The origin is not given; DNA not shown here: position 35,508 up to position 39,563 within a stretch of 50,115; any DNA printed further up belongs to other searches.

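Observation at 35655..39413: Four-enzyme fusion (CgeB-like GT + FkbM MTase + class I MTase + CE4 deacetylase), translationally coupled to the mega-GT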

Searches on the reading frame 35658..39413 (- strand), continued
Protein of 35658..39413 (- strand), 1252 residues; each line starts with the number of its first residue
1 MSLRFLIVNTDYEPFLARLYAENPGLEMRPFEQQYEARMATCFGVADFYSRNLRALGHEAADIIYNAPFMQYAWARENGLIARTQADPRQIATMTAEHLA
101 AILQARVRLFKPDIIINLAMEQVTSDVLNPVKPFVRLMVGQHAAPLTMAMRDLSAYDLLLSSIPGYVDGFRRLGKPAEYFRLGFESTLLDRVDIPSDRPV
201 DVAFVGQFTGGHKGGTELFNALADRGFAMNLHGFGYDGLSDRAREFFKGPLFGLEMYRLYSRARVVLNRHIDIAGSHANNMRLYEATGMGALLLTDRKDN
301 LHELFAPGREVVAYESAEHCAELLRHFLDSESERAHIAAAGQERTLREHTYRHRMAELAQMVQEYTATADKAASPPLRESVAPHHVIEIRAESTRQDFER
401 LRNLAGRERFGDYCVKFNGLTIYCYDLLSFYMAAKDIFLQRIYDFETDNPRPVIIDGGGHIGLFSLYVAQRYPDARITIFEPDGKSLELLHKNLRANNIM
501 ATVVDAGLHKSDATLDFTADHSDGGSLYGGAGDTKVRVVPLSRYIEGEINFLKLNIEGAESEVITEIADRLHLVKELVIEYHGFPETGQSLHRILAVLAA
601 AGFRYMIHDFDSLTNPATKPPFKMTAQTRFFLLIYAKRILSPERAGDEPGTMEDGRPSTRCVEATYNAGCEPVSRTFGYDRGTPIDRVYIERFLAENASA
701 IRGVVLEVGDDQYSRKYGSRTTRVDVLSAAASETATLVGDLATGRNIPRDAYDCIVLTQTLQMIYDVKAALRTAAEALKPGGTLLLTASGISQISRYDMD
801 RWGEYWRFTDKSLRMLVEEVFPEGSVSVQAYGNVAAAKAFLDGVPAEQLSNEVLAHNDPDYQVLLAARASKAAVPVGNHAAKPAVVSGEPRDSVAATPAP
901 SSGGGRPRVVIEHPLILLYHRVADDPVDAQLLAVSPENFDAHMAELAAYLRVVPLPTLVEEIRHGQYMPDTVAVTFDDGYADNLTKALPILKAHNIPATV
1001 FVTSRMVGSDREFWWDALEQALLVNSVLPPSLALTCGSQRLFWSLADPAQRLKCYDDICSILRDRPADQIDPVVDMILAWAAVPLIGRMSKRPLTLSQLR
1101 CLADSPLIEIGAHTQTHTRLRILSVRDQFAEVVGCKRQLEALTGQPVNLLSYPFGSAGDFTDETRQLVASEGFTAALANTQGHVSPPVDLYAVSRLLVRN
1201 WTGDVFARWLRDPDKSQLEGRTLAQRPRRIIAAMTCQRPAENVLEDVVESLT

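Call 47: search_solved_structures(query=A1, max_evalue=1e-8, show_alignments=5)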
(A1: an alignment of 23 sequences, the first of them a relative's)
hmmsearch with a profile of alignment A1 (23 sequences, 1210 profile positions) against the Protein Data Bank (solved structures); distinct sequences matched with E-value up to 1e-8: 7.
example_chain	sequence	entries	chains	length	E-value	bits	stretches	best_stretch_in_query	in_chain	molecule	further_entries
6dq3_A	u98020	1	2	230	4.9e-18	67.7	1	881-972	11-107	Polysaccharide deacetylase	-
6go1_A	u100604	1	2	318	1.9e-15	59.1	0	1059-1163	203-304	Polysaccharide deacetylase-like protein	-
4hd5_A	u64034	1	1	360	1.2e-14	56.4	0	1058-1131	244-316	Polysaccharide deacetylase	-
4v33_A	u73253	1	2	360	2.7e-14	55.3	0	1058-1131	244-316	POLYSACCHARIDE DEACETYLASE-LIKE PROTEIN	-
4wcj_A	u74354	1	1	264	1.6e-09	39.5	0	879-977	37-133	Polysaccharide deacetylase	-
4u10_A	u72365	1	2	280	6.3e-09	37.5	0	881-964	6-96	Poly-beta-1,6-N-acetyl-D-glucosamine N-deacetylase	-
7bly_A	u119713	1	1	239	6.5e-09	37.5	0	930-975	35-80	Aspergillus niger contig An12c0130, genomic contig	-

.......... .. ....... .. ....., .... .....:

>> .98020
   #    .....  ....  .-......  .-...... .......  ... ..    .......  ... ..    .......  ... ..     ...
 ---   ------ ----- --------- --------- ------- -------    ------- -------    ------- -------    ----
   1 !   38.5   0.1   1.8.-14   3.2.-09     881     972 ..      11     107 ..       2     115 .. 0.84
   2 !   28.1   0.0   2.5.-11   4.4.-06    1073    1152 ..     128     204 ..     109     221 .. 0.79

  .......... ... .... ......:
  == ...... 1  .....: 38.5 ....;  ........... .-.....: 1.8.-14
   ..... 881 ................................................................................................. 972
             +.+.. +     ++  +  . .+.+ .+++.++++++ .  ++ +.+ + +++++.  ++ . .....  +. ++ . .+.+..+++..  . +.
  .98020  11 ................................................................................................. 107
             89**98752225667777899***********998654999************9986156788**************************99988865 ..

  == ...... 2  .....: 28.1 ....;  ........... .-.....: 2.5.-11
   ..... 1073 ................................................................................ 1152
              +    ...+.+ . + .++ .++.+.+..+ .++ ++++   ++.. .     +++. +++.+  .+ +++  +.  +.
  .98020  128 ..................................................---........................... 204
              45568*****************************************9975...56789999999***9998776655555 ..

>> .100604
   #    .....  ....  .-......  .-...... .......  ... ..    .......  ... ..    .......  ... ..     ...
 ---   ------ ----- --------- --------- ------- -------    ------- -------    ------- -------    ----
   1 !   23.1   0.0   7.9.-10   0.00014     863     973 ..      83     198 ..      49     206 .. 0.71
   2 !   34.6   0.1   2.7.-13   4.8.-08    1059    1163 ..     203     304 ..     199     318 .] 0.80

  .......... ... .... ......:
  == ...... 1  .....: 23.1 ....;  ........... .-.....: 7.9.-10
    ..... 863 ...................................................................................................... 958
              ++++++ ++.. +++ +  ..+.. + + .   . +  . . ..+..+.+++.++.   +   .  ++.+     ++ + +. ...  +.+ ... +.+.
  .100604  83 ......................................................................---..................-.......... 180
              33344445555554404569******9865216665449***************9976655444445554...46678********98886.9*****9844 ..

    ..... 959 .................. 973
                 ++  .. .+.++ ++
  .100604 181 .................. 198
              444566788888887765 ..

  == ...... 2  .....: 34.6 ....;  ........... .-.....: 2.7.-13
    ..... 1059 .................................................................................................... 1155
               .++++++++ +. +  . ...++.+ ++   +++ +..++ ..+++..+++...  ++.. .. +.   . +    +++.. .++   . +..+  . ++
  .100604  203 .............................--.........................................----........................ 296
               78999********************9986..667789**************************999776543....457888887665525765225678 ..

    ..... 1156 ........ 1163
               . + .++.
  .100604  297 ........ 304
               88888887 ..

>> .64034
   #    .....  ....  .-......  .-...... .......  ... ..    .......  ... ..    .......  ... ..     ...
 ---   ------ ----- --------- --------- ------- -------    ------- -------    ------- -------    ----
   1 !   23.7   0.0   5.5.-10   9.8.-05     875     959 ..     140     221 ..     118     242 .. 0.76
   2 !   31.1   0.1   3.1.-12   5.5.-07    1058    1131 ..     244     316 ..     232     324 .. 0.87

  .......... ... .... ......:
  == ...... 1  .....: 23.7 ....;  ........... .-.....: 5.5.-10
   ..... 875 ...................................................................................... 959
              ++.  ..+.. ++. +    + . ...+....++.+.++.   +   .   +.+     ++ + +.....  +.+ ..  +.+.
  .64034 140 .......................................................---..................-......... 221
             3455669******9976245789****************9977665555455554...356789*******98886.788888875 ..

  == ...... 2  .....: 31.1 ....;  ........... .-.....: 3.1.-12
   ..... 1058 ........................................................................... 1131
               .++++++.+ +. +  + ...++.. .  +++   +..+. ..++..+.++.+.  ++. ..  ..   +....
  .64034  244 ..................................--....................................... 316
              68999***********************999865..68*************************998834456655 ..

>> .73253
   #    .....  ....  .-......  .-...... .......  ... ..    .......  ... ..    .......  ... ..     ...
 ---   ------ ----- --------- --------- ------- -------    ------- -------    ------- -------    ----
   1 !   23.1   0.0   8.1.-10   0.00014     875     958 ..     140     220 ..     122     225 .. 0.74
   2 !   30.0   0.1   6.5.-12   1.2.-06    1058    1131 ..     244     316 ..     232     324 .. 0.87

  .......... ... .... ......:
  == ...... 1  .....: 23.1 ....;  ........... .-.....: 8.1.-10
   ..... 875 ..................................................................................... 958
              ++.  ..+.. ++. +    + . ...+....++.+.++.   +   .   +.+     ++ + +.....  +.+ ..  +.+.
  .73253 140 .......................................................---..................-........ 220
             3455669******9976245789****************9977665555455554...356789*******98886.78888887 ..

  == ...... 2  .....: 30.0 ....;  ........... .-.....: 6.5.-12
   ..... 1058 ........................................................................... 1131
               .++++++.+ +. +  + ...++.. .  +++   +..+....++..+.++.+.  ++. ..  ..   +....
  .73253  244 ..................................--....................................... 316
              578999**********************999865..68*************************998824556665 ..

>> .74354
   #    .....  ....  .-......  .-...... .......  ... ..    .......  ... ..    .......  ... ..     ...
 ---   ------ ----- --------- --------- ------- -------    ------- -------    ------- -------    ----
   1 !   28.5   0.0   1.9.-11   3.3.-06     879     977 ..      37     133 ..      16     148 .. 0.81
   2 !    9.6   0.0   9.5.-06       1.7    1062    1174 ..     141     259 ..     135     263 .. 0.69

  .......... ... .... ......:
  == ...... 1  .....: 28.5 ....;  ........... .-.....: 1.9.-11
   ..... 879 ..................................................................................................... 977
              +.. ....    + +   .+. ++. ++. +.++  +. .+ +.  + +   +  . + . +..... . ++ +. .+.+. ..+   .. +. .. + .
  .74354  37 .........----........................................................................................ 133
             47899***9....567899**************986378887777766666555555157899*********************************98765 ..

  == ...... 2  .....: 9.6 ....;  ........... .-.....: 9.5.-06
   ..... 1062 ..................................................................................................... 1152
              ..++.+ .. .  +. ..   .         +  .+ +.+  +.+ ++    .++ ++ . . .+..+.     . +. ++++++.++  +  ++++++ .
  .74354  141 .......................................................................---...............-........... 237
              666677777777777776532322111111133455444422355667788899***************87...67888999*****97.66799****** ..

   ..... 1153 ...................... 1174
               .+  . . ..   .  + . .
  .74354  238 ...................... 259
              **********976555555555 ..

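Call 54: find_encoding_contigs(protein=P0016, flank=10000, max_places=1)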
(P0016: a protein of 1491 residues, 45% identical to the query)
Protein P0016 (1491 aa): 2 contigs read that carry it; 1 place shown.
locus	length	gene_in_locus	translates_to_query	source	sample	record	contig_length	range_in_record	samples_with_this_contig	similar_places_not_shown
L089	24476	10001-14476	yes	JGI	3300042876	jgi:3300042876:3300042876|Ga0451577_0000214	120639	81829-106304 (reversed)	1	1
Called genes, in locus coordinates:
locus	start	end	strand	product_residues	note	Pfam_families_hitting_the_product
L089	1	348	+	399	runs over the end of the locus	PF00596:Aldolase_II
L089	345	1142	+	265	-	PF06691:DUF1189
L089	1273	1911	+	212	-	PF00440:TetR_N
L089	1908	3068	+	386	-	PF25917:BSH_RND (weak), PF25973:BSH_CzcB (weak), PF25876:HH_MFP_RND (weak), PF25954:Beta-barrel_RND_2, PF25975:CzcB_C, PF25989:YknX_C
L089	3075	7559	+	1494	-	PF00873:ACR_tran, PF02321:OEP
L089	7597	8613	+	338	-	PF01073:3Beta_HSD, PF01370:Epimerase, PF02719:Polysacc_synt_2 (faint), PF04321:RmlD_sub_bind, PF16363:GDP_Man_Dehyd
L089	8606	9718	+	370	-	PF01041:DegT_DnrJ_EryC1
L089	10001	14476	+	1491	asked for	PF13524:Glyco_trans_1_2, PF05050:Methyltransf_21, PF08241:Methyltransf_11 (faint), PF13489:Methyltransf_23 (weak), PF01522:Polysacc_deac_1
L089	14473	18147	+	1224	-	PF13439:Glyco_transf_4, PF10111:Glyco_tranf_2_2 (faint), PF13692:Glyco_trans_1_4, PF00534:Glycos_transf_1, PF00535:Glycos_transf_2, PF00535:Glycos_transf_2, PF13641:Glyco_tranf_2_3, PF13432:TPR_16 (weak), +12 more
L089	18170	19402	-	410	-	PF00512:HisKA, PF02518:HATPase_c, PF00072:Response_reg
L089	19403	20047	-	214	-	PF04542:Sigma70_r2, PF04539:Sigma70_r3 (weak), PF08281:Sigma70_r4_2 (faint), PF04545:Sigma70_r4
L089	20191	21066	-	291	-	PF02374:ArsA_ATPase (weak), PF06564:CBP_BcsQ, PF10609:ParA, PF13614:AAA_31, PF00142:Fer4_NifH, PF01656:CbiA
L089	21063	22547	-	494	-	PF00448:SRP54 (weak)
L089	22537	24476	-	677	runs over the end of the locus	PF00771:FHIPEP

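Call 55: find_encoding_contigs(protein=P0007, flank=10000, max_places=1)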
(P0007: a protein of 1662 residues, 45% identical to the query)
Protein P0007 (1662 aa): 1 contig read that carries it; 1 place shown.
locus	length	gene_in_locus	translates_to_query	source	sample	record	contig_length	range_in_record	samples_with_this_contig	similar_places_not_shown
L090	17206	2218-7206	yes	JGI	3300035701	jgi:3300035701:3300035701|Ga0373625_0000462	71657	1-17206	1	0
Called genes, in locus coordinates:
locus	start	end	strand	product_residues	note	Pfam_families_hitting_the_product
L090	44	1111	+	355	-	PF04055:Radical_SAM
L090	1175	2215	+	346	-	PF03214:RGP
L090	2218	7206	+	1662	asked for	PF13432:TPR_16 (weak), PF13524:Glyco_trans_1_2, PF05050:Methyltransf_21, PF08242:Methyltransf_12 (faint), PF13649:Methyltransf_25 (faint), PF13489:Methyltransf_23 (weak), PF08241:Methyltransf_11 (weak), PF01522:Polysacc_deac_1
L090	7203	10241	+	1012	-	PF13439:Glyco_transf_4, PF00534:Glycos_transf_1, PF13692:Glyco_trans_1_4, PF00535:Glycos_transf_2, PF10111:Glyco_tranf_2_2, PF00535:Glycos_transf_2, PF10111:Glyco_tranf_2_2, PF13641:Glyco_tranf_2_3, +3 more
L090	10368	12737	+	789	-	PF02465:FliD_N, PF07195:FliD_C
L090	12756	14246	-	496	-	PF00771:FHIPEP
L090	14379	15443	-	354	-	PF01312:Bac_export_2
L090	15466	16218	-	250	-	PF01311:Bac_export_1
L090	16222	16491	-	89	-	PF01313:Bac_export_3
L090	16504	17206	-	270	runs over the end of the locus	PF00813:FliP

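Call 56: find_encoding_contigs(protein=P0035, flank=10000, max_places=1)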
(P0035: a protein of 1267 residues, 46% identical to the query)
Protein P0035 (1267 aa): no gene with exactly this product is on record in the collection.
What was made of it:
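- Tried and rejected: One contig look-up (P0035, Desulfovibrio sp. JC010) returned nothing (call 56).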
